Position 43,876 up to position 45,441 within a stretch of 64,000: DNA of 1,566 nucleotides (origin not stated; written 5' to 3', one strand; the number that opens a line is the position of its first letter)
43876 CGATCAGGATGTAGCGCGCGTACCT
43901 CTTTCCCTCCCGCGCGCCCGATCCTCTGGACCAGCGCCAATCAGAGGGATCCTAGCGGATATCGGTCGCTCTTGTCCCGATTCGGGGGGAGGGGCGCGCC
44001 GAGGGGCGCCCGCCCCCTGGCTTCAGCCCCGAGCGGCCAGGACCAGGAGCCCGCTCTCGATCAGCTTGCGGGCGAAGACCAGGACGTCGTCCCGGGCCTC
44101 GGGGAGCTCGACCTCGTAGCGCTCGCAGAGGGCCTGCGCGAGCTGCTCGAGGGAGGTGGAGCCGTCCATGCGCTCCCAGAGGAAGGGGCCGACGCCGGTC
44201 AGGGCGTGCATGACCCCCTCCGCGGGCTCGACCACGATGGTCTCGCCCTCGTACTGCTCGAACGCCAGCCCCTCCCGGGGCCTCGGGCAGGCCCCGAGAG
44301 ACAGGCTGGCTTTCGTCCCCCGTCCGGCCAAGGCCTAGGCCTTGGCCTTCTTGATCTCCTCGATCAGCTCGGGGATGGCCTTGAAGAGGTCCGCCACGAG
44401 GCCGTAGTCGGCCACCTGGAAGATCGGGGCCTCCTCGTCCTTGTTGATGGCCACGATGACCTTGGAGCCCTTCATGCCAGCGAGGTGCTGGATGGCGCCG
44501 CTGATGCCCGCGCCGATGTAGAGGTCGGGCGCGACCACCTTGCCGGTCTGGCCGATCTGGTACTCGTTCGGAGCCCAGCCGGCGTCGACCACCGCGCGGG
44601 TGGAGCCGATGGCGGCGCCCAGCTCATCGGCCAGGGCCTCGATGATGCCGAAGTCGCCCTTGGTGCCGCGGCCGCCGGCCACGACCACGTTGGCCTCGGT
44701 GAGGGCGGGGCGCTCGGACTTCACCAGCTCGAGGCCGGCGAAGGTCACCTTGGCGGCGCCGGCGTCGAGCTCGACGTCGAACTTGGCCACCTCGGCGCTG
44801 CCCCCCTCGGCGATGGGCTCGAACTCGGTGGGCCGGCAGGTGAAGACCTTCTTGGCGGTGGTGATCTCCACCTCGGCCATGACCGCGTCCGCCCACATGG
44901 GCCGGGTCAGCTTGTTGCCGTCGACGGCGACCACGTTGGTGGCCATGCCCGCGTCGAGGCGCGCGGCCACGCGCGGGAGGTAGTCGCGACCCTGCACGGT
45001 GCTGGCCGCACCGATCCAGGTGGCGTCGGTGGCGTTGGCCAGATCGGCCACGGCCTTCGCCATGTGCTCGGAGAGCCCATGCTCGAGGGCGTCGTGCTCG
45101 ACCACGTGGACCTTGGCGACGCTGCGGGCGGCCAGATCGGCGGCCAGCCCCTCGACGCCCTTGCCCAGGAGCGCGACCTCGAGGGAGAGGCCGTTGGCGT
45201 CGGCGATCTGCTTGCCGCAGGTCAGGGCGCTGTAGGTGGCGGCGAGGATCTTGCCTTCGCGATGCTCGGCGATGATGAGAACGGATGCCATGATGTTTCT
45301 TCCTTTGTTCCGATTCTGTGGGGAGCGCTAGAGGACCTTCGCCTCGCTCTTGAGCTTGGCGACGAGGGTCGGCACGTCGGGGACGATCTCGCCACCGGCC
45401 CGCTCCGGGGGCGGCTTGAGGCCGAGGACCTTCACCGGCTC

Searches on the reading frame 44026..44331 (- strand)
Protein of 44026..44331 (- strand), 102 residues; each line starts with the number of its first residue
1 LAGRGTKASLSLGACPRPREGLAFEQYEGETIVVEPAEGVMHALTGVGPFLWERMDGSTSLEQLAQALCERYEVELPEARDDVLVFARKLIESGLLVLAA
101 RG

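Call 65: search_protein_families(library=pfam, proteins=[window:44026-44331:-], max_evalue=0.01)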
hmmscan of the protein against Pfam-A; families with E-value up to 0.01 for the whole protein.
window:44026-44331:- (102 aa): 1 family
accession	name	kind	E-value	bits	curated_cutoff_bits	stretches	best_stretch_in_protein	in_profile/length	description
PF05402.18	PqqD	-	9.6e-17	61.5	23.4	1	30-96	1-67/67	Coenzyme PQQ synthesis protein D (PqqD)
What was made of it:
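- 44023..44331 (-): PqqD-family protein (102 aa from TTG 44331), the candidate RiPP recognition element. Pfam PF05402 gives E=9.6e-17, above the cut-off (call 65).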

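Call 77: search_protein_families(library=ncbifam, proteins=[window:44026-44331:-], max_evalue=0.1)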
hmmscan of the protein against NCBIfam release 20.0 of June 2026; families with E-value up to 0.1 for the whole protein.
window:44026-44331:- (102 aa): 6 families
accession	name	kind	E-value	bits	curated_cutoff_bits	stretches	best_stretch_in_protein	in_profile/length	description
NF033536.1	lasso_PqqD_Bac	exception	8.1e-09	35.5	80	1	25-96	15-86/88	lasso peptide biosynthesis PqqD family chaperone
TIGR04248.1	SCM_PqqD_rel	equivalog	1e-08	35.3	100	1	25-95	10-80/84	SynChlorMet cassette protein ScmD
TIGR03859.1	PQQ_PqqD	equivalog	1.8e-05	24.5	46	1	23-95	10-79/81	pyrroloquinoline quinone biosynthesis peptide chaperone PqqD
NF033530.1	lasso_PqqD_Strm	exception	0.0012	19.1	70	1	38-95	20-77/78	lasso peptide biosynthesis PqqD family chaperone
TIGR04302.1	geo_PqqD_fam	equivalog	0.0034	17.8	100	1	37-96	42-100/102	GeoRSP system PqqD family peptide chaperone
TIGR04353.1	PqqD_rel_X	equivalog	0.028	15.3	35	1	28-83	2-59/74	HPr-rel-A system PqqD family peptide chaperone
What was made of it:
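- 44023..44331 (-): The best NCBIfam hits are the lasso PqqD chaperone and ScmD, both below their cut-offs (call 77).
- On SynChlorMet cassette: 35.3 bits (call 77).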

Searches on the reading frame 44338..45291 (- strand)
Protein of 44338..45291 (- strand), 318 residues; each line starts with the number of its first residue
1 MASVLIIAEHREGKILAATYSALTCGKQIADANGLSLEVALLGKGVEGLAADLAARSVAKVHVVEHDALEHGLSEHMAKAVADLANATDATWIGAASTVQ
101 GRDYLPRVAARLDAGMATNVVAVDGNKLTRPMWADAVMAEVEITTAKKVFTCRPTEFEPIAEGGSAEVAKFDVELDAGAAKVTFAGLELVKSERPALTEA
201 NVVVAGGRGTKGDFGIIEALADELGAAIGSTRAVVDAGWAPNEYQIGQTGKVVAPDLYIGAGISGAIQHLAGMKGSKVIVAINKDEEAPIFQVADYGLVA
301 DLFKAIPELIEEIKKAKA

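Call 66: list_cluster_members(proteins=[window:44338-45291:-, window:45331-46119:-, window:26894-27892:-, P0154, P0004])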
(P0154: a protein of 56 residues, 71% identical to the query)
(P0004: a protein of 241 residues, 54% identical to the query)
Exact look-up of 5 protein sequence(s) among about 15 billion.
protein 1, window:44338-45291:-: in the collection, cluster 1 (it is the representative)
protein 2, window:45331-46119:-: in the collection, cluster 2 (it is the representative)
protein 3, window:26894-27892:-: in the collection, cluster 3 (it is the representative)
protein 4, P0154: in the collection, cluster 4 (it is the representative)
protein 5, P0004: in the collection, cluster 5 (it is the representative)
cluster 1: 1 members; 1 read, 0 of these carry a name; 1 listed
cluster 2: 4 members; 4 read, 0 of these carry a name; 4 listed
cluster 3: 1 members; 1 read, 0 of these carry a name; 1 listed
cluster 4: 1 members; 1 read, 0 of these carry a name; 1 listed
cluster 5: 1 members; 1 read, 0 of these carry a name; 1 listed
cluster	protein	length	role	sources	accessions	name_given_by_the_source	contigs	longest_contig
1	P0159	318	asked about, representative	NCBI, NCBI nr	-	-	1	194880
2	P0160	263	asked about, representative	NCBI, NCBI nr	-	-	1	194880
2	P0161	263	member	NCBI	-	-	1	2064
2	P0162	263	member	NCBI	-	-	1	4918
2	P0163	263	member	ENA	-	-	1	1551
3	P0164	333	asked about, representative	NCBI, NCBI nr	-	-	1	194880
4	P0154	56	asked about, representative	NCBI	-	-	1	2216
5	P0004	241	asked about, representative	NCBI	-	-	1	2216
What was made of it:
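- Tried and rejected: Cluster look-ups returned no names (call 66).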
